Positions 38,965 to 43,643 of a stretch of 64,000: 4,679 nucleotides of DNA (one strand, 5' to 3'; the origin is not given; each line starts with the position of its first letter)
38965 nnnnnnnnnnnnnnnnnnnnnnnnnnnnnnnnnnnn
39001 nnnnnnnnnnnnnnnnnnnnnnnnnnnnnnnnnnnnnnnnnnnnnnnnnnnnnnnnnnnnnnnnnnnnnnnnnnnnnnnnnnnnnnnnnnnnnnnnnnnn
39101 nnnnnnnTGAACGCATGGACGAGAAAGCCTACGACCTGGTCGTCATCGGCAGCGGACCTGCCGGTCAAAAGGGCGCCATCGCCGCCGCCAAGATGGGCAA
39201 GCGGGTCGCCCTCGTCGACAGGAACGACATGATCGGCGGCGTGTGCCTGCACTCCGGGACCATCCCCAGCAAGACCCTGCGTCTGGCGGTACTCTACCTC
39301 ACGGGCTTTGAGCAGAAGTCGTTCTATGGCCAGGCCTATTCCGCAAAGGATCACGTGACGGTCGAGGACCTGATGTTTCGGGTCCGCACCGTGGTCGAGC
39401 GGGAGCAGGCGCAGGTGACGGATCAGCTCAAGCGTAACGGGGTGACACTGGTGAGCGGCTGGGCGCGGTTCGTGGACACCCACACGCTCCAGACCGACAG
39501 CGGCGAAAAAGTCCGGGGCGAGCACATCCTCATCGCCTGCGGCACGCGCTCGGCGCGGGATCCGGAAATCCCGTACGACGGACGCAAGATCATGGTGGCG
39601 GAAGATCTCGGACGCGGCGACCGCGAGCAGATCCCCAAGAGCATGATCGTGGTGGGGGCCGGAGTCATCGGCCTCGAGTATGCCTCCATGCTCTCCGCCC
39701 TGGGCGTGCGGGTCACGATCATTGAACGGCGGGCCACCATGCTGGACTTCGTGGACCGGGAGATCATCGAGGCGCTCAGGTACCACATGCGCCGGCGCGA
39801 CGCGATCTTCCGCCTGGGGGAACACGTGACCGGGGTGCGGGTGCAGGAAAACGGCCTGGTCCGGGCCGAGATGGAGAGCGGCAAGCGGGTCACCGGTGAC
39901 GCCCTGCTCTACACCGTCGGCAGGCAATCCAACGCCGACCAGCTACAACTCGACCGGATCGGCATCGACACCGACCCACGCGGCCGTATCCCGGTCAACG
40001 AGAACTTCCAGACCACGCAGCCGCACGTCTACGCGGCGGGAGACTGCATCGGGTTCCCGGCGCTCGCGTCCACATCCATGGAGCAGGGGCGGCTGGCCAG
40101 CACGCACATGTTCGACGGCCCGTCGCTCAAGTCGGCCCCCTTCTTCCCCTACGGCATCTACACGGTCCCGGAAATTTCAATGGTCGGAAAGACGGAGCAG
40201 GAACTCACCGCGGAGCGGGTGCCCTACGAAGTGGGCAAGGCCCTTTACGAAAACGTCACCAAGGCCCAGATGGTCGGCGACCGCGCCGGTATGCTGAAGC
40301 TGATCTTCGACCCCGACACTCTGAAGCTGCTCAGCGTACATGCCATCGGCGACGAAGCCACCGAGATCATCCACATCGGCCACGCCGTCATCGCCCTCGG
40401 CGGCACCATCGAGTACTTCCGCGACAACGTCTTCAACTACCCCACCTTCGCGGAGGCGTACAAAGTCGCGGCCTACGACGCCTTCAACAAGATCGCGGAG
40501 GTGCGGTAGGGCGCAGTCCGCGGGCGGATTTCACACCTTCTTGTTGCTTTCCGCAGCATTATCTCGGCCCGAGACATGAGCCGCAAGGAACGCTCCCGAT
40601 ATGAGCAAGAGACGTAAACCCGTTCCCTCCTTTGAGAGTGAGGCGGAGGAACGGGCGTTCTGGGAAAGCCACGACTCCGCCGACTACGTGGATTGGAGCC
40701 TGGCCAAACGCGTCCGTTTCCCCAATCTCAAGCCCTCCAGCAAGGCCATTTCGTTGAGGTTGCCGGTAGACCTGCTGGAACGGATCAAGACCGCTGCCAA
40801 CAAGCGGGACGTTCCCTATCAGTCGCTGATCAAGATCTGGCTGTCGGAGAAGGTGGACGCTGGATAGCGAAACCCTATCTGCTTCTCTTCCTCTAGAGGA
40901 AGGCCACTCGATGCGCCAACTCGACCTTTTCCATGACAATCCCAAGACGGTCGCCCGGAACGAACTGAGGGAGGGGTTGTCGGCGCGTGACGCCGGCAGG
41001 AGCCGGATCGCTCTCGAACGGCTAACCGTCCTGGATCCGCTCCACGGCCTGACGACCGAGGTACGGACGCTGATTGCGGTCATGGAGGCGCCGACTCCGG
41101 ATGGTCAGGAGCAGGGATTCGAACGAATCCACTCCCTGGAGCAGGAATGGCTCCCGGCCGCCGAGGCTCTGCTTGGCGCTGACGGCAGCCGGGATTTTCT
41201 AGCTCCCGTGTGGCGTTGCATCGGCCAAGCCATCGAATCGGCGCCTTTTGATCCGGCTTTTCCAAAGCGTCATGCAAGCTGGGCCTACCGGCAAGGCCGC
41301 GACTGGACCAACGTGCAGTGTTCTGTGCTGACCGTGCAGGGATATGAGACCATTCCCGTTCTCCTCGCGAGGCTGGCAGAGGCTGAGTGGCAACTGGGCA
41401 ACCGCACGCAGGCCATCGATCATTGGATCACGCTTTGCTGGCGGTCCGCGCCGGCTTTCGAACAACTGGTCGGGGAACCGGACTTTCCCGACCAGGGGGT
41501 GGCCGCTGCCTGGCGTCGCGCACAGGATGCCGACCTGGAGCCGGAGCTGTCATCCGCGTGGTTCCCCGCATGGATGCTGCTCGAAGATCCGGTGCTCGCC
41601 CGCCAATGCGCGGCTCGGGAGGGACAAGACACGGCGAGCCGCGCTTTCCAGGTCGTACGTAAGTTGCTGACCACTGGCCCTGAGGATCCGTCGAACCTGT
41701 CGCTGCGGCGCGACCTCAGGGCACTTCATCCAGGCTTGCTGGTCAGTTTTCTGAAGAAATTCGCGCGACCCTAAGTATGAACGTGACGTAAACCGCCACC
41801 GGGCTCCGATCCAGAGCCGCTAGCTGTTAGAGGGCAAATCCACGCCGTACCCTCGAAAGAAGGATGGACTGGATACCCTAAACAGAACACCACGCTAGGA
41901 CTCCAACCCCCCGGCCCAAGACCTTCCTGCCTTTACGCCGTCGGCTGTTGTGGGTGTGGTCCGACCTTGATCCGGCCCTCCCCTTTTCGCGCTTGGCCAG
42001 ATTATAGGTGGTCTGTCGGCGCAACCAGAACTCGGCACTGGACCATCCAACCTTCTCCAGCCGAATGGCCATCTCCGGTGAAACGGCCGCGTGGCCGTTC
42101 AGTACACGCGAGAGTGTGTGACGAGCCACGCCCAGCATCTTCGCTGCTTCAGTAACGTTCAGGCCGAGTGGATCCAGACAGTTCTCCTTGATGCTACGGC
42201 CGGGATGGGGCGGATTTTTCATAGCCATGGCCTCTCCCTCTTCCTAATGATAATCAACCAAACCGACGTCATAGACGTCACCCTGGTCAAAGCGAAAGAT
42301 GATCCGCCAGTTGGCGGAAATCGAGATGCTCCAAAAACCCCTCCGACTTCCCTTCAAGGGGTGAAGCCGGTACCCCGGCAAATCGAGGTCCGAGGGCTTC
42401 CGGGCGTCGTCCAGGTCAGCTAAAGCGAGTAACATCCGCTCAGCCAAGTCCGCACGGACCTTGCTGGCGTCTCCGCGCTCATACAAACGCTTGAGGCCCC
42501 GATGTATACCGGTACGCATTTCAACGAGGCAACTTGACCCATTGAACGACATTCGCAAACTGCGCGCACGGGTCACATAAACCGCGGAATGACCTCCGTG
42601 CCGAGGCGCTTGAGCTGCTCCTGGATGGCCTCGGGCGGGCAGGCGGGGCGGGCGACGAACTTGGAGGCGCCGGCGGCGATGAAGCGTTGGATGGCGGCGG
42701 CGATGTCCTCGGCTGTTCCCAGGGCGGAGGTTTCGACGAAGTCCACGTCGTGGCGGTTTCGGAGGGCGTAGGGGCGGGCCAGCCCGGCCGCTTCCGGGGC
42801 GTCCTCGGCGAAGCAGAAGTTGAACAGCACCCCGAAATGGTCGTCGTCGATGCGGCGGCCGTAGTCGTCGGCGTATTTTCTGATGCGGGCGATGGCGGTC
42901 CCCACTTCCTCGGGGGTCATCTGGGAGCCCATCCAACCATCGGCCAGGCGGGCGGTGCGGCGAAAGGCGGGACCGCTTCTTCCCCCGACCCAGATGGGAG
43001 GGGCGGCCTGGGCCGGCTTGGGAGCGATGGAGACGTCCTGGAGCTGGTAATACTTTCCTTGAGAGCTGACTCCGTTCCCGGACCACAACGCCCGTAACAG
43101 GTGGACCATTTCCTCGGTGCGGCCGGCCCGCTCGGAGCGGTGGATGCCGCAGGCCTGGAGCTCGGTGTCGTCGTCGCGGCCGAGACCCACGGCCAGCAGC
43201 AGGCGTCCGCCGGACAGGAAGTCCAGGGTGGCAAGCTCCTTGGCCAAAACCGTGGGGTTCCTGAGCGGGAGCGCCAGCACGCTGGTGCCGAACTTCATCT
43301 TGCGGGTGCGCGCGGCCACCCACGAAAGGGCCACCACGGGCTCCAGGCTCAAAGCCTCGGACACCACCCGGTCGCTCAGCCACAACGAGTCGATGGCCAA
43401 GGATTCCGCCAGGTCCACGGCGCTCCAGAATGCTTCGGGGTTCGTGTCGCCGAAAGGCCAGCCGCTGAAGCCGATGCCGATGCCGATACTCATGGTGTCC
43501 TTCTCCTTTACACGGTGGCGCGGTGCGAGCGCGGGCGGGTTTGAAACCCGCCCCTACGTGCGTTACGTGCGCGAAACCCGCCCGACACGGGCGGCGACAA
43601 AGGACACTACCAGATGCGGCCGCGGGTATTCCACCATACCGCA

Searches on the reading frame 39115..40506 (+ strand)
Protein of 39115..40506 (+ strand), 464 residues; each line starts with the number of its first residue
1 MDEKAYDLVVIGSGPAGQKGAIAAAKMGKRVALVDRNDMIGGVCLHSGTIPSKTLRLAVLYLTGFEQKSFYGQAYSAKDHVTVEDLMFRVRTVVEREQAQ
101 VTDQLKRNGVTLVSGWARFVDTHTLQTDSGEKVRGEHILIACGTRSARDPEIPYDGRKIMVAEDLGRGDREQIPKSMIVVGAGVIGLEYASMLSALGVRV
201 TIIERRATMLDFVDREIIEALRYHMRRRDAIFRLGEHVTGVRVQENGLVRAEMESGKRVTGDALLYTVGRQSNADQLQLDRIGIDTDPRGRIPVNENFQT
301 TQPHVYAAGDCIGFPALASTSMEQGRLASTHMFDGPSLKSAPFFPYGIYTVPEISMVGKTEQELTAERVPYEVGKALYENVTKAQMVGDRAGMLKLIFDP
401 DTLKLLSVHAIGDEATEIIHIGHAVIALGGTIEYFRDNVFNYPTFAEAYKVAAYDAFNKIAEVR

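Call 20: search_protein_families(library=pfam, proteins=[window:39115-40506:+], max_evalue=0.00001)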
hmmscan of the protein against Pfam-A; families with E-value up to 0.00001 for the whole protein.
window:39115-40506:+ (464 aa): 12 families
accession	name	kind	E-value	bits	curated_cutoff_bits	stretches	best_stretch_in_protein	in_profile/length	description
PF07992.20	Pyr_redox_2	-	1.1e-57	196.2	26.1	1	6-325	1-291/291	Pyridine nucleotide-disulphide oxidoreductase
PF02852.28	Pyr_redox_dim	-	4.6e-27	94.8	25.3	1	345-452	2-109/110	Pyridine nucleotide-disulphide oxidoreductase, dimerisation domain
PF00070.33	Pyr_redox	-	1e-20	74.4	22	1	177-250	2-75/82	Pyridine nucleotide-disulphide oxidoreductase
PF03486.20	HI0933_like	-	6.3e-12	45.9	50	0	7-48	2-43/244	HI0933-like protein Rossmann domain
PF13738.12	Pyr_redox_3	-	2.9e-11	43.6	30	1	9-309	1-305/305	Pyridine nucleotide-disulphide oxidoreductase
PF12831.13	FAD_oxidored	-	3.3e-10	40.3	27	1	7-59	1-53/416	FAD dependent oxidoreductase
PF13450.12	NAD_binding_8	-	8.1e-10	39.3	21.9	0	10-66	1-56/68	NAD(P)-binding Rossmann-like domain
PF01134.28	GIDA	-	7.6e-09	35.5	22.1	0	7-144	1-150/391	Glucose inhibited division protein A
PF01262.27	AlaDh_PNT_C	-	2.2e-08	34.3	23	0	175-227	29-82/214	Alanine dehydrogenase/PNT, C-terminal domain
PF01494.25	FAD_binding_3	-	2e-07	31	22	0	178-210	5-37/349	FAD binding domain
PF00890.30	FAD_binding_2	-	2.2e-06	27.6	20.4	0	7-42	1-36/414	FAD binding domain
PF01266.30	DAO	-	5.8e-06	26.5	27.9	0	178-206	3-31/353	FAD dependent oxidoreductase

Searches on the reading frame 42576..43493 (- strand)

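Call 20: search_protein_families(library=pfam, proteins=[window:42576-43493:-], max_evalue=0.00001)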
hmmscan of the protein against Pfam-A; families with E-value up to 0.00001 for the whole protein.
window:42576-43493:- (306 aa): 1 family
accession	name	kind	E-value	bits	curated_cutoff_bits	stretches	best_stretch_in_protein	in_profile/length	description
PF00296.26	Bac_luciferase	-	5.5e-53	180.8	27.9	1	25-245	28-247/314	Luciferase-like monooxygenase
